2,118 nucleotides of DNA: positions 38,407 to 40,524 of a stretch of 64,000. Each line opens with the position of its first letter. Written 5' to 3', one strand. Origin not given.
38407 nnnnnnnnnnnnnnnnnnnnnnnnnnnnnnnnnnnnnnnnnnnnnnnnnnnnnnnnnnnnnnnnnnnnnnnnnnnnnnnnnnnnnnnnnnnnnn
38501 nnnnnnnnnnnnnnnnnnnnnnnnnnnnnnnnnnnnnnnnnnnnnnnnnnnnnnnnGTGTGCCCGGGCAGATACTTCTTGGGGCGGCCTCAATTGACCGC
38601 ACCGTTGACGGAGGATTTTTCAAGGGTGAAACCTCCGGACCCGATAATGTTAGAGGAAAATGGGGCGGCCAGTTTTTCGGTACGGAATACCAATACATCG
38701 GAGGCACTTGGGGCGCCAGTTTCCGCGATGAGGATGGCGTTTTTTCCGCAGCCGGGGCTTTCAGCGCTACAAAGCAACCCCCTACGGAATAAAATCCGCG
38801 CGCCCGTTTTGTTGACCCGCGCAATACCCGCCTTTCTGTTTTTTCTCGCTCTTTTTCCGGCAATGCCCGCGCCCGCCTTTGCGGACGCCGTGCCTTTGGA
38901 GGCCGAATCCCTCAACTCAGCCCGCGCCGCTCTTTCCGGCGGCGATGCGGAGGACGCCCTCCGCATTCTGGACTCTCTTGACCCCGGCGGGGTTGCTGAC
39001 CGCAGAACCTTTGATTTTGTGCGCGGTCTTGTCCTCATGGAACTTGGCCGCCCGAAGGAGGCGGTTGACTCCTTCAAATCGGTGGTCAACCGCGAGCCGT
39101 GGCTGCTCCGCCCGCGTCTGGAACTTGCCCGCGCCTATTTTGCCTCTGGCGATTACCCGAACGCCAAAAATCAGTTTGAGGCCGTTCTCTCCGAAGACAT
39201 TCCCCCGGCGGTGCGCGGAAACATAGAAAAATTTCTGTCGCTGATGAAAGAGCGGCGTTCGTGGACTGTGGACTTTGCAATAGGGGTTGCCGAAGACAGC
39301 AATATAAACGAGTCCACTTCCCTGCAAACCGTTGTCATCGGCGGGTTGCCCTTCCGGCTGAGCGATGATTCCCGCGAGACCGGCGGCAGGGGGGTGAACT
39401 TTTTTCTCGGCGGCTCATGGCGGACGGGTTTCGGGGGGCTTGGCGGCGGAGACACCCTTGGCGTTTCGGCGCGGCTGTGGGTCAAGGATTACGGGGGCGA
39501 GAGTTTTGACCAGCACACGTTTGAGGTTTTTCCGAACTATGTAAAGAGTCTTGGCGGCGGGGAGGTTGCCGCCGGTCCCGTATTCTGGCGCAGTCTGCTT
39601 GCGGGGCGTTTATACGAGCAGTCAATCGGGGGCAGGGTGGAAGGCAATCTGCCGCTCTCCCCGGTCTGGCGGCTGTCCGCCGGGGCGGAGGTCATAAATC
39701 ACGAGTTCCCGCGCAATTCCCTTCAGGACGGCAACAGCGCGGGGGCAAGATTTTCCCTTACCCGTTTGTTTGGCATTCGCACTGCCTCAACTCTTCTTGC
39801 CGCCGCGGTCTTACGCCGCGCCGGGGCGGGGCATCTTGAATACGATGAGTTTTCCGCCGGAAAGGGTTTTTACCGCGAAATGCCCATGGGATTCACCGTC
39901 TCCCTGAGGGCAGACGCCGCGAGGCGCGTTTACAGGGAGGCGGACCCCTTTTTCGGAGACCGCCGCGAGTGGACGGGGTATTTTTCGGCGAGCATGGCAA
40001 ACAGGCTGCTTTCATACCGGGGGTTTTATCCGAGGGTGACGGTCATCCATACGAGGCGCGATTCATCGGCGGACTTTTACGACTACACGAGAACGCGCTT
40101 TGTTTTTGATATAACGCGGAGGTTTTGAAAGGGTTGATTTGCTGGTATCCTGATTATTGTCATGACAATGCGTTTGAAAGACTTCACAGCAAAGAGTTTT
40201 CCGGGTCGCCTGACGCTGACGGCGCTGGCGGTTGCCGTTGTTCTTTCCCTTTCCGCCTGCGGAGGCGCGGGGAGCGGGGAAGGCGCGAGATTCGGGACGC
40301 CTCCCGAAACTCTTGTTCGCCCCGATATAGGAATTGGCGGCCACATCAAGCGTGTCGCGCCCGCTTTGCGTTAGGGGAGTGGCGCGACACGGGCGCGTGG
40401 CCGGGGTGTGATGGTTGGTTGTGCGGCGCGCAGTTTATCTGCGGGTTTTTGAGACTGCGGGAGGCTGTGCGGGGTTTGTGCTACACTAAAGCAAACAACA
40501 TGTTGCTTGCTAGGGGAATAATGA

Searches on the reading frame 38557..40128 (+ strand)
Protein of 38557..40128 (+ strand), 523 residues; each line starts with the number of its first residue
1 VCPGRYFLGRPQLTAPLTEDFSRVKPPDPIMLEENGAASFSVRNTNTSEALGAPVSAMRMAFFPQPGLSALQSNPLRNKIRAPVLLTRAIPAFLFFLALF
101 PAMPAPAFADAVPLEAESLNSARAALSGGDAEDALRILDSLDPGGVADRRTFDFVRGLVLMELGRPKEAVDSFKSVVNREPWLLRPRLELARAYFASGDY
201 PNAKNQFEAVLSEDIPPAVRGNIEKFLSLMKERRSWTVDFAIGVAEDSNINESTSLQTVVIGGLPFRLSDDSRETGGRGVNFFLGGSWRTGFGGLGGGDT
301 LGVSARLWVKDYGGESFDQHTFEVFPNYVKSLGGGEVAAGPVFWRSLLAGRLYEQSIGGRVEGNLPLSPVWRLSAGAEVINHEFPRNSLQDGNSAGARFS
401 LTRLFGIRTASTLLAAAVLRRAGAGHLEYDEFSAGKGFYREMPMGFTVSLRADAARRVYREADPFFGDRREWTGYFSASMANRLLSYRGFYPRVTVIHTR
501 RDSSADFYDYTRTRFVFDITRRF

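Call 3: search_protein_families(library=pfam, proteins=[window:38557-40128:+], max_evalue=0.01)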
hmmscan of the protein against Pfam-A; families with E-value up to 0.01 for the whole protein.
window:38557-40128:+ (523 aa): 12 families
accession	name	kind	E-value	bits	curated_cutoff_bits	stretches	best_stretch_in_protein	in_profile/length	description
PF04575.19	SlipAM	-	2.5e-19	70.4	22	1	236-523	1-288/288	Surface lipoprotein assembly modifier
PF14559.12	TPR_19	-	1.9e-09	38.2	25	1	160-214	1-55/68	Tetratricopeptide repeat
PF07719.23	TPR_2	-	1.1e-06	28.8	27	0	189-214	6-31/34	Tetratricopeptide repeat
PF13174.12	TPR_6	-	3.1e-06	27.9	26.3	0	188-213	4-29/33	Tetratricopeptide repeat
PF16918.11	PknG_TPR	-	3.5e-05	23.2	27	1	118-214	97-191/340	Protein kinase G tetratricopeptide repeat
PF24575.1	TPR_Slam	-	4.4e-05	24.3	35.2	1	148-207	45-104/104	Surface lipoprotein assembly modifier, N-terminal TPR repeats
PF13428.12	TPR_14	-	4.9e-05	24.1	23.5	0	186-213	3-30/44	Tetratricopeptide repeat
PF13432.12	TPR_16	-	0.00013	22.8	32.7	0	188-217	1-28/65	Tetratricopeptide repeat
PF13181.12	TPR_8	-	0.00058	20.3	25.7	0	188-212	5-29/34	Tetratricopeptide repeat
PF00515.34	TPR_1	-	0.00063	19.9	27.8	0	156-177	7-28/34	Tetratricopeptide repeat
PF13424.12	TPR_12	-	0.0091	16.6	30.1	0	157-211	10-72/77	Tetratricopeptide repeat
PF07721.20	TPR_4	-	0.0094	16.9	27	0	185-203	2-20/26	Tetratricopeptide repeat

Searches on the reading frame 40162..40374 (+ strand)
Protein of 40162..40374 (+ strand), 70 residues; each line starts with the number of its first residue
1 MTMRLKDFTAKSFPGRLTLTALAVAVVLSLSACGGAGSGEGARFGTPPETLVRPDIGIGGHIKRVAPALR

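Call 3: search_protein_families(library=pfam, proteins=[window:40162-40374:+], max_evalue=0.01)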
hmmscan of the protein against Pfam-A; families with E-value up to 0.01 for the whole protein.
window:40162-40374:+ (70 aa): 0 families

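Call 5: search_protein_families(library=ncbifam, proteins=[window:40162-40374:+], max_evalue=0.01)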
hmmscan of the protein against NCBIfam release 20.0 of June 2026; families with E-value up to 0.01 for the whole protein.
window:40162-40374:+ (70 aa): 1 family
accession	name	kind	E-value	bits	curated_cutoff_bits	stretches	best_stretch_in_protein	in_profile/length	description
NF058595.1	invert_tail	domain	0.00051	20.4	37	1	17-50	56-90/113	lipo-invert putative C-terminal anchoring domain-containing protein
